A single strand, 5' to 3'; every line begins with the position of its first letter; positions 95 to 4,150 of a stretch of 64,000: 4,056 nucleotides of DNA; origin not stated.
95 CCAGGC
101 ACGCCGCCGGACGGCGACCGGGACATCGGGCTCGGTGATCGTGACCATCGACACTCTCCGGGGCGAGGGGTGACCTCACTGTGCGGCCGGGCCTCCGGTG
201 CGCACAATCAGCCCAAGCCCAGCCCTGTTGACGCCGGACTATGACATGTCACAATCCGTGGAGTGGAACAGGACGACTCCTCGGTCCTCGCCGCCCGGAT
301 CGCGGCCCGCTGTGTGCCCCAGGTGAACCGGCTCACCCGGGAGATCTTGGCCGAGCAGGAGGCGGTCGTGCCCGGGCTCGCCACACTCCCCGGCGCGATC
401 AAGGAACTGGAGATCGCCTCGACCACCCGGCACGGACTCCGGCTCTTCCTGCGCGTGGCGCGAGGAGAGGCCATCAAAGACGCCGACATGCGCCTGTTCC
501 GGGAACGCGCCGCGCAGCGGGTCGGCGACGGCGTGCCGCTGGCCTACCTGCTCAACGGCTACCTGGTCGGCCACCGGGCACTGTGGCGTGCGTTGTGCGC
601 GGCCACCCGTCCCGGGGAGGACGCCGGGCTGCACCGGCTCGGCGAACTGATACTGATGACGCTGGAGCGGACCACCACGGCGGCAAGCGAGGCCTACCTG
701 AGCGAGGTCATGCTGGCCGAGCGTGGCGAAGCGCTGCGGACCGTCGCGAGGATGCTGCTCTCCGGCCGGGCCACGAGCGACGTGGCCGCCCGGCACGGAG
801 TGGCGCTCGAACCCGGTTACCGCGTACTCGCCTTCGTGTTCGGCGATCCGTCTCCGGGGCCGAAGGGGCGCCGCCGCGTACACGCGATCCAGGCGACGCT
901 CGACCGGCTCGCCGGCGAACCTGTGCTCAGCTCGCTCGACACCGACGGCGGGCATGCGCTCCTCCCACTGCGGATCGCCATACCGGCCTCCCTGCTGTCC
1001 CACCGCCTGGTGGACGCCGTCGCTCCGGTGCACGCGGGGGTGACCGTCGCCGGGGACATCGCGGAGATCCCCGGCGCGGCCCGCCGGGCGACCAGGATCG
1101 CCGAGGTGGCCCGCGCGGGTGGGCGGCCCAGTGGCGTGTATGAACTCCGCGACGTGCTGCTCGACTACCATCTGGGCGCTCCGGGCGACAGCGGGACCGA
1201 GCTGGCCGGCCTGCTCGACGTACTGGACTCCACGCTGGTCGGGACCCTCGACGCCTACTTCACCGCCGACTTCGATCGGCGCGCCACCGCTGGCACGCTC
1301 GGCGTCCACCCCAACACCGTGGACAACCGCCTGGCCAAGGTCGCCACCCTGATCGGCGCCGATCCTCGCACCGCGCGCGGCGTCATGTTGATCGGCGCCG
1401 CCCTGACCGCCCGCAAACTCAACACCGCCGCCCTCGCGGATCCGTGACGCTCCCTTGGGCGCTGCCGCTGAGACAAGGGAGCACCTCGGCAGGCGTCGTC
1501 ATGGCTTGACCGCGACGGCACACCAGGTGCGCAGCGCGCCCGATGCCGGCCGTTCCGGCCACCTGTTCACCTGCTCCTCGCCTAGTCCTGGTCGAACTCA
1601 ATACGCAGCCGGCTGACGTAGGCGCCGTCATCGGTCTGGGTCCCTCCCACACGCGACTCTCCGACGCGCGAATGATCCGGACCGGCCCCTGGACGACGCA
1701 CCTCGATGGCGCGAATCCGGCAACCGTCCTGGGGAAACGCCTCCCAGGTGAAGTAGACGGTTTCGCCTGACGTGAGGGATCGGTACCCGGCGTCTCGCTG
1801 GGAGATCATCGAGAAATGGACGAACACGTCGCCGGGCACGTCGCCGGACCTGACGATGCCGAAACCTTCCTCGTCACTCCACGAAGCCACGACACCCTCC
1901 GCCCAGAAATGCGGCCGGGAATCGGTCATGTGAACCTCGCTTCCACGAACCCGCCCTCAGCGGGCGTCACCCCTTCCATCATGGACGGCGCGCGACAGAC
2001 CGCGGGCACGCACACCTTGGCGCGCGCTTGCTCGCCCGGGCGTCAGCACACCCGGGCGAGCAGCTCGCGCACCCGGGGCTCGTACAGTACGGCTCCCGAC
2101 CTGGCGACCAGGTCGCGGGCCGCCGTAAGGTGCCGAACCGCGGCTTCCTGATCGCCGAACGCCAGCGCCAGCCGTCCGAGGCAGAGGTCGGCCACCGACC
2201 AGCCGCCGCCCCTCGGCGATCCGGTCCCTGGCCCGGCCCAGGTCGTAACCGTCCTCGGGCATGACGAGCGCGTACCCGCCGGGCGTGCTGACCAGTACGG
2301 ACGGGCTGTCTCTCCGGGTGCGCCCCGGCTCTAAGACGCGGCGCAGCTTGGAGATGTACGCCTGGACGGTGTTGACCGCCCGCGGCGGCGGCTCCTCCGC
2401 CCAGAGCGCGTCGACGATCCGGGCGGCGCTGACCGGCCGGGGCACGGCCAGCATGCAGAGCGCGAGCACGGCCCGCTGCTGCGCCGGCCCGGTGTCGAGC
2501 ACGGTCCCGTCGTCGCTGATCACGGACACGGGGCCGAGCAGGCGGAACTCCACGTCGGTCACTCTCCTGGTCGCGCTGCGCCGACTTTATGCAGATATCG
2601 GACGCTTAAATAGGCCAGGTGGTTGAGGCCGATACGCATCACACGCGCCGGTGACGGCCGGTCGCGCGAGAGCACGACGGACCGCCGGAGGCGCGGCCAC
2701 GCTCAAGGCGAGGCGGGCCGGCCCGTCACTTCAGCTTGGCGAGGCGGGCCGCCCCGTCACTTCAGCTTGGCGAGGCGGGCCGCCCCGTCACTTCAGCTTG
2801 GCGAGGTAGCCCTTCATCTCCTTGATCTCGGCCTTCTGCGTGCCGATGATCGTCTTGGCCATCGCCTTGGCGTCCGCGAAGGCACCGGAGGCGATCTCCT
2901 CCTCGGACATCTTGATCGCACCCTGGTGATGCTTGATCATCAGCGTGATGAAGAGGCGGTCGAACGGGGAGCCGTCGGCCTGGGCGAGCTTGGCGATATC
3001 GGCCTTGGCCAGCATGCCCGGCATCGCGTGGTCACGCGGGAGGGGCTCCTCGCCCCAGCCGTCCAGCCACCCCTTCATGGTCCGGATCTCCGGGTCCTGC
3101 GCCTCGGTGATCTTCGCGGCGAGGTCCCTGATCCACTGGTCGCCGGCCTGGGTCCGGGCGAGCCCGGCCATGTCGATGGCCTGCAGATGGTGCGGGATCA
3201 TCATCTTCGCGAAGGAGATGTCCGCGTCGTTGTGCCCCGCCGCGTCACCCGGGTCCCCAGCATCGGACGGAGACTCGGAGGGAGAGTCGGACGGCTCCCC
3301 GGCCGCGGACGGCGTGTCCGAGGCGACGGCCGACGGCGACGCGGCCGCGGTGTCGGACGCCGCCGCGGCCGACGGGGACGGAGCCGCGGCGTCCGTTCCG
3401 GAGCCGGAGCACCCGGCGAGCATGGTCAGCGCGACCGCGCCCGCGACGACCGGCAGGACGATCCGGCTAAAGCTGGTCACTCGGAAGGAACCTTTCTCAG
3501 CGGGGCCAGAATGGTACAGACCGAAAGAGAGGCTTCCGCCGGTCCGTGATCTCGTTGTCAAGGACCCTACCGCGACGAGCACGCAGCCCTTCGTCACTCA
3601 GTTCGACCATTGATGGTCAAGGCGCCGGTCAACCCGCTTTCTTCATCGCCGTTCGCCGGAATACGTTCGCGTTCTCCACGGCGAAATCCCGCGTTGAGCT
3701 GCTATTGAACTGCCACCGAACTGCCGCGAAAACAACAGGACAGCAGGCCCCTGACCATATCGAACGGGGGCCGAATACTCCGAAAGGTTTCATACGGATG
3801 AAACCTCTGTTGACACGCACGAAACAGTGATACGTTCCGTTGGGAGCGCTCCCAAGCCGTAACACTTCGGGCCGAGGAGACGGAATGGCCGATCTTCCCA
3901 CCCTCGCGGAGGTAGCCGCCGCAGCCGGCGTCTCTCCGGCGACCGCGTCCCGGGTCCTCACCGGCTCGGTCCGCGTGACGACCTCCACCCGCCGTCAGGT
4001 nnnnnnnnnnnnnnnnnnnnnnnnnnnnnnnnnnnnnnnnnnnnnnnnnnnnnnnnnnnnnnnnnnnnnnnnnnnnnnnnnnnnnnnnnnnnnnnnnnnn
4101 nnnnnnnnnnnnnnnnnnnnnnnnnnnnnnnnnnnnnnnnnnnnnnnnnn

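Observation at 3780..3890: Perfect CebR box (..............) plus a 9-bp hairpin in the promoter of a LacI regulator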

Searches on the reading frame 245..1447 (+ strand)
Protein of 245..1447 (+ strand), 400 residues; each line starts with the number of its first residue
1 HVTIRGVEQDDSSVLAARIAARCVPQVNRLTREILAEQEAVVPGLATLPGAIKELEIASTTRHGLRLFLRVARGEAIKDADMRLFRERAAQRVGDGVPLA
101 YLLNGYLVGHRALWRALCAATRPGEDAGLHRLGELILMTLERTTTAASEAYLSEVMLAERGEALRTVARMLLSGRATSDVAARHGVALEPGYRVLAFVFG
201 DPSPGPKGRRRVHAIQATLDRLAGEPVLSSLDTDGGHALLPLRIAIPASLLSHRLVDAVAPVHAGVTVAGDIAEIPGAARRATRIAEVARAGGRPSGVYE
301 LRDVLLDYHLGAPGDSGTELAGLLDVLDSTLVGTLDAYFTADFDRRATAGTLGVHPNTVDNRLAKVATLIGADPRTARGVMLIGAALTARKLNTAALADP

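Call 7: search_protein_families(library=pfam, proteins=[window:245-1447:+])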
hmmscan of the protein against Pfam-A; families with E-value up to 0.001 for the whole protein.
window:245-1447:+ (400 aa): 1 family
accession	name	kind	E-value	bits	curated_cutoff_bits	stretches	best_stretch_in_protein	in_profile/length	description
PF13556.12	HTH_30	-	1.3e-14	54.1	27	1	331-388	1-58/59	PucR C-terminal helix-turn-helix domain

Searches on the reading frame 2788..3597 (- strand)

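Call 7: search_protein_families(library=pfam, proteins=[window:2788-3597:-])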
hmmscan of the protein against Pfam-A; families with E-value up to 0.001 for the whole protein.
window:2788-3597:- (269 aa): 2 families
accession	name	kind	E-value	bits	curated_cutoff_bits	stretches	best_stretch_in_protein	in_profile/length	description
PF03713.19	DUF305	-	1.2e-45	155.7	27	1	126-264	1-150/151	Domain of unknown function (DUF305)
PF13628.12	DUF4142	-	3.6e-10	40.7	27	1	126-253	3-127/138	Domain of unknown function (DUF4142)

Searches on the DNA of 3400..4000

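Call 52: search_rna_families(source=window, start=3400, end=4000, threshold=evalue, max_evalue=1)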
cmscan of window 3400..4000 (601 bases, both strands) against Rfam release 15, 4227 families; matches with E-value up to 1: 0.
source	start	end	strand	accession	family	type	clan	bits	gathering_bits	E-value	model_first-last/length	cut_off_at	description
